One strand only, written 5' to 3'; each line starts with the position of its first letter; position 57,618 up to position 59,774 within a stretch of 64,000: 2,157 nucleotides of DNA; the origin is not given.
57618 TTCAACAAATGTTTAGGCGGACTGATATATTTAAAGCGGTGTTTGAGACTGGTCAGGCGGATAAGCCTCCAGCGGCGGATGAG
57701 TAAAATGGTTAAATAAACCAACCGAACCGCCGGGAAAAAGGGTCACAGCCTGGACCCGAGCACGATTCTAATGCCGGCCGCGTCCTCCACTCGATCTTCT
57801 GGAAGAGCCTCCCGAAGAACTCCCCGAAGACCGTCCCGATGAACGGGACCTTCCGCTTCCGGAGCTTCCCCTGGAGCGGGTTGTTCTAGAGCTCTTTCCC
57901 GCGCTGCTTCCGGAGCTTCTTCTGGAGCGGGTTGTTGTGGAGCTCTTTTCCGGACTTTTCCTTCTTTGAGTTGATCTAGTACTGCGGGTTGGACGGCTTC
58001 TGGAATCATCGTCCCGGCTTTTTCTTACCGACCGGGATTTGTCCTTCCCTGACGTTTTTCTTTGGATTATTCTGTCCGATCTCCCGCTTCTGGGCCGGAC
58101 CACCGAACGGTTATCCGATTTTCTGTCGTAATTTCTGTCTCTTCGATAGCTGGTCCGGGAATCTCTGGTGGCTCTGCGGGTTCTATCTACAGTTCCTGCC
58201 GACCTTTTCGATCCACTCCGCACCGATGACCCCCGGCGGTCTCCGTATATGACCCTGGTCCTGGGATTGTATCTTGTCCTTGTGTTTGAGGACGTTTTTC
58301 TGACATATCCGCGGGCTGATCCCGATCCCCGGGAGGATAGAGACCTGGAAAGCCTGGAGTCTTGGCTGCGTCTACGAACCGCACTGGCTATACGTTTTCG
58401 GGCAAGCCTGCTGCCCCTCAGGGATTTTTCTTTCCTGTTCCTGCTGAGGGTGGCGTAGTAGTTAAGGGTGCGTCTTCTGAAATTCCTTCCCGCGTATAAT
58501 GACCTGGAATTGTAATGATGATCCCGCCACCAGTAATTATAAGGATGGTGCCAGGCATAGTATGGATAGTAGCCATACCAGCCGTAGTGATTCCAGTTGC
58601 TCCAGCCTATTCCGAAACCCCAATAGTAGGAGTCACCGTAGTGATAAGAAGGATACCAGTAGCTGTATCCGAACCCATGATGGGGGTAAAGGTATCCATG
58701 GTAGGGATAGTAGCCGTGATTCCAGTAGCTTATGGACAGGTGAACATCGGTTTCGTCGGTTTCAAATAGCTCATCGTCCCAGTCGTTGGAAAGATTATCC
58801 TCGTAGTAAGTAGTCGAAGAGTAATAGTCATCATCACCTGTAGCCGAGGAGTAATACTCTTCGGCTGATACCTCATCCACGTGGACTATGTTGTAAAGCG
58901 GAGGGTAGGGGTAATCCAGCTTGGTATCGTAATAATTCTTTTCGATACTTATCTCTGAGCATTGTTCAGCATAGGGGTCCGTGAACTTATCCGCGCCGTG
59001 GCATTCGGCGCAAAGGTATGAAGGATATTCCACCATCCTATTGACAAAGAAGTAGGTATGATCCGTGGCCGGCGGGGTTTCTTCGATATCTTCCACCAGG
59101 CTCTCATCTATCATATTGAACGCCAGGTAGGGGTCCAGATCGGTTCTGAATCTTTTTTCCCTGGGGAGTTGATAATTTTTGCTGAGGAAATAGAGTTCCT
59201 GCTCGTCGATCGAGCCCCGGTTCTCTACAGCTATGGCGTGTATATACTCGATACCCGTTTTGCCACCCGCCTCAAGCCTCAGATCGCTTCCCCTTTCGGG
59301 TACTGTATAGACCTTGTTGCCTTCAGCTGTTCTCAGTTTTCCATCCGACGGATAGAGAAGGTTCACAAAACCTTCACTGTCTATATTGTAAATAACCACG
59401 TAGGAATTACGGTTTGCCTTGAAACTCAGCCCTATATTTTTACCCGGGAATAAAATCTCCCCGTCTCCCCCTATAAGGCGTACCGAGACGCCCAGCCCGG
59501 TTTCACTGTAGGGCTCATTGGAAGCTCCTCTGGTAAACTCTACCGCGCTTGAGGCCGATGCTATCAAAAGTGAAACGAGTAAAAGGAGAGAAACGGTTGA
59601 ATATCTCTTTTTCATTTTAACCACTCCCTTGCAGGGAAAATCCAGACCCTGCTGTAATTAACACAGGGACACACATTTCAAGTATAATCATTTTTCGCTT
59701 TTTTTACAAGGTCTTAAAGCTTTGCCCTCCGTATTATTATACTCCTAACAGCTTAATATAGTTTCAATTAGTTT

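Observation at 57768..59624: Secreted DUF4384-domain protein with a Tyr/Trp/His-rich block and a 250-residue Arg/Ser-rich tail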

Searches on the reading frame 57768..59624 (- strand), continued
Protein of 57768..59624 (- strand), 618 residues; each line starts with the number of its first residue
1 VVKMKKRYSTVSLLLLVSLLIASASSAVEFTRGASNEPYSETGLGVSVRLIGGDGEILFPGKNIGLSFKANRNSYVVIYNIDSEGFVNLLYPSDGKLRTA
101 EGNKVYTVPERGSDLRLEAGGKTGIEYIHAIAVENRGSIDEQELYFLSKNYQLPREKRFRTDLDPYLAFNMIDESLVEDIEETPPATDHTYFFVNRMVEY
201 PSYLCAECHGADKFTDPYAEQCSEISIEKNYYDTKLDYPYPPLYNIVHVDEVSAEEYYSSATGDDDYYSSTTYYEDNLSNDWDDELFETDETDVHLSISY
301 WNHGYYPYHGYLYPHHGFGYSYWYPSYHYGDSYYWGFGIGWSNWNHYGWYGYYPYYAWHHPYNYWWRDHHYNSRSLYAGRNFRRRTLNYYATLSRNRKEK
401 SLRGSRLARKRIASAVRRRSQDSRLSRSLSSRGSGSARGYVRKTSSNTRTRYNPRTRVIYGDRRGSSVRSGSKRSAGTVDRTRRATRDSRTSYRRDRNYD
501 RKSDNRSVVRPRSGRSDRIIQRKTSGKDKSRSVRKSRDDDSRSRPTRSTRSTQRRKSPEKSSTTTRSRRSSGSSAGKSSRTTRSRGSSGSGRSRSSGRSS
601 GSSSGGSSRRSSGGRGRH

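Call 52: find_encoding_contigs(protein=P0002, flank=4000, max_places=2)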
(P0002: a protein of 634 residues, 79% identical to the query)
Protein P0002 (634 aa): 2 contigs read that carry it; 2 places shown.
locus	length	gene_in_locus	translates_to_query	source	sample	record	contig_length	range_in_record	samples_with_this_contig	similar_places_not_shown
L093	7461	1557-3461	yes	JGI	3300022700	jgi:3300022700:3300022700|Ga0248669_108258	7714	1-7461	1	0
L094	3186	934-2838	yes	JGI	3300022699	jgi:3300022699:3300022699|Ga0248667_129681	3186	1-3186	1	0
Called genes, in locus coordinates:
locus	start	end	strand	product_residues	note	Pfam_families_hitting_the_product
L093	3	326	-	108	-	?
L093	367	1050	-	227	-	PF01618:MotA_ExbB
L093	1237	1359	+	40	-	-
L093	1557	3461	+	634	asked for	PF14326:DUF4384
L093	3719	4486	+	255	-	PF02578:Cu-oxidase_4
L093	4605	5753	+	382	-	PF00155:Aminotran_1_2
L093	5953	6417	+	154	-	PF00359:PTS_EIIA_2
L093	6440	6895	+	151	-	PF00571:CBS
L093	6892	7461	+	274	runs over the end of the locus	?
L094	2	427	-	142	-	?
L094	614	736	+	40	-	-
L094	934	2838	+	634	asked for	PF14326:DUF4384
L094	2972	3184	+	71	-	?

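Call 59: search_solved_structures(query=A2, max_evalue=10)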
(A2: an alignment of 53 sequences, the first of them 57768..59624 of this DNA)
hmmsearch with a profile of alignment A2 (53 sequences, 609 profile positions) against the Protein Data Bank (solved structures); distinct sequences matched with E-value up to 10: 18.
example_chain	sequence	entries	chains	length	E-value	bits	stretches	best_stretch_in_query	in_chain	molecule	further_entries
6hiv_BK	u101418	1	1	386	0.0016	20.6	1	490-607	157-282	mL77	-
6zmi_CE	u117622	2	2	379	0.43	12.5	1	369-587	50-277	Cell growth-regulating nucleolar protein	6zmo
9v45_A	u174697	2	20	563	0.83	11.6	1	381-561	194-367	Glycinin G4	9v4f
6zyw_E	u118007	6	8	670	1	11.3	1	434-560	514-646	Flagellar outer dynein arm intermediate protein, putative | Dynein intermediate chain DIC3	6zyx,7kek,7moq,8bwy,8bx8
12zn_B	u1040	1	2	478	1.4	10.8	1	466-601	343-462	Septin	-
6ted_V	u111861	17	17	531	2.8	9.8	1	441-601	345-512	RNA polymerase II-associated factor 1 homolog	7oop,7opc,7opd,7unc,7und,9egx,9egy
9dby_M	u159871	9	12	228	3.5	9.5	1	447-606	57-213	RING1 and YY1-binding protein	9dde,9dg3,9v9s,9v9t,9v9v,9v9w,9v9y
5wyj_3E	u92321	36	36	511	3.7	9.5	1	442-557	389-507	Nucleolar protein 58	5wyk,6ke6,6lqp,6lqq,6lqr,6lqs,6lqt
6nd4_b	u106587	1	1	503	3.7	9.4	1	442-557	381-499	Nop58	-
5wlc_SB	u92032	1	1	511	3.8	9.4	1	442-557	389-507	Nop58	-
7jrj_I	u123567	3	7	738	3.9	9.4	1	361-537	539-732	Flagellar radial spoke protein 2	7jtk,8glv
6gmh_V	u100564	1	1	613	4.1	9.3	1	441-601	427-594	PAF1,RNA polymerase II-associated factor 1 homolog,RNA polymerase II-associated factor 1 h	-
6hiv_BN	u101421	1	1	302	4.9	9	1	569-607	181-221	mL80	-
8pp6_K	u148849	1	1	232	5.1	9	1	447-606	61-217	RING1 and YY1-binding protein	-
5nbn_G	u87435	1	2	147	5.3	8.9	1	383-487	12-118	Putative DNA helicase INO80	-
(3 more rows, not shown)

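Call 73: search_protein_families(library=padloc, proteins=[window:57768-59615:-], max_evalue=0.01)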
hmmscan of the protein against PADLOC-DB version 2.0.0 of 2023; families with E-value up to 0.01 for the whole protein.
window:57768-59615:- (615 aa): 0 families

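Call 79: list_cluster_members(proteins=[P0001, P0003, P0119, P0164, P0089])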
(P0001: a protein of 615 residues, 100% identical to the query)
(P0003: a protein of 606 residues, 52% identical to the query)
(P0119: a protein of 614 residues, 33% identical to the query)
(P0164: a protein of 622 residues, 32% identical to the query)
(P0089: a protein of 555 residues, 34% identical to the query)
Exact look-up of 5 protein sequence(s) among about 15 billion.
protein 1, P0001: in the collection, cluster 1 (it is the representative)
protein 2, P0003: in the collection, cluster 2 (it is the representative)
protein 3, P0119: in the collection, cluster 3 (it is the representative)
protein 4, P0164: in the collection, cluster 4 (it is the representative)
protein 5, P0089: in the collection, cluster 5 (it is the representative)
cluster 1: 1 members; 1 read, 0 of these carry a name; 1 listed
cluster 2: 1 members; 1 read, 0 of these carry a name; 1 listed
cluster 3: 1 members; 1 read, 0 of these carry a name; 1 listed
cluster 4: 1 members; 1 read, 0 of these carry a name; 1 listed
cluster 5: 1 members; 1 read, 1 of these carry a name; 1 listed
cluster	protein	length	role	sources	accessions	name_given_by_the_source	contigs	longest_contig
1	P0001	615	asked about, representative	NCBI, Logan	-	-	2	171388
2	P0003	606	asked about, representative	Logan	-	-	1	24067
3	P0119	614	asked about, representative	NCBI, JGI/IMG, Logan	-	-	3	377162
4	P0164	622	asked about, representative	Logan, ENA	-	-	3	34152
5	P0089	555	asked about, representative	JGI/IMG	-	hypothetical protein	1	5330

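Call 81: find_encoding_contigs(protein=P0001, flank=1000, max_places=2)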
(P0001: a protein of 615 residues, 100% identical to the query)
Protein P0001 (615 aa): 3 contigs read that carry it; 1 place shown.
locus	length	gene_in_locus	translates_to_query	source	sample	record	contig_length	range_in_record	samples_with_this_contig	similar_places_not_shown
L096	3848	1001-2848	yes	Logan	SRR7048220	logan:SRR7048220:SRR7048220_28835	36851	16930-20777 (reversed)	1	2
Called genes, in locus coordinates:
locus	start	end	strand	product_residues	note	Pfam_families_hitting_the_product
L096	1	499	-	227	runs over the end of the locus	PF01618:MotA_ExbB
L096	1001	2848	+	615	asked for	PF14326:DUF4384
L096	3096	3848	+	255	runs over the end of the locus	PF02578:Cu-oxidase_4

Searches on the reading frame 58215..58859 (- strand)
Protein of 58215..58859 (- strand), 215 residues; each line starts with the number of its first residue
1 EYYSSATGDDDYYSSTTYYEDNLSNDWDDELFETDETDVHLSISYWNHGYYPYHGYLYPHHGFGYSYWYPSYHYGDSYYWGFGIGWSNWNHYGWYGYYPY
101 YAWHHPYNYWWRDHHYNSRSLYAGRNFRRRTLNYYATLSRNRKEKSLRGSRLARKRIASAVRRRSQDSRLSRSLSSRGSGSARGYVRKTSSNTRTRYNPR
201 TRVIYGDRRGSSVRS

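Call 76: search_protein_families(library=pfam, proteins=[window:58215-58859:-], max_evalue=10)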
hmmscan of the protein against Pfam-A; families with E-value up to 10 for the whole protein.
window:58215-58859:- (215 aa): 0 families

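Call 83: find_homologous_proteins(query=window:58215-58757:-, max_evalue=0.001)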
Query window:58215-58757:-: 98 candidates shared short words with the query, none scored E <= 0.001.
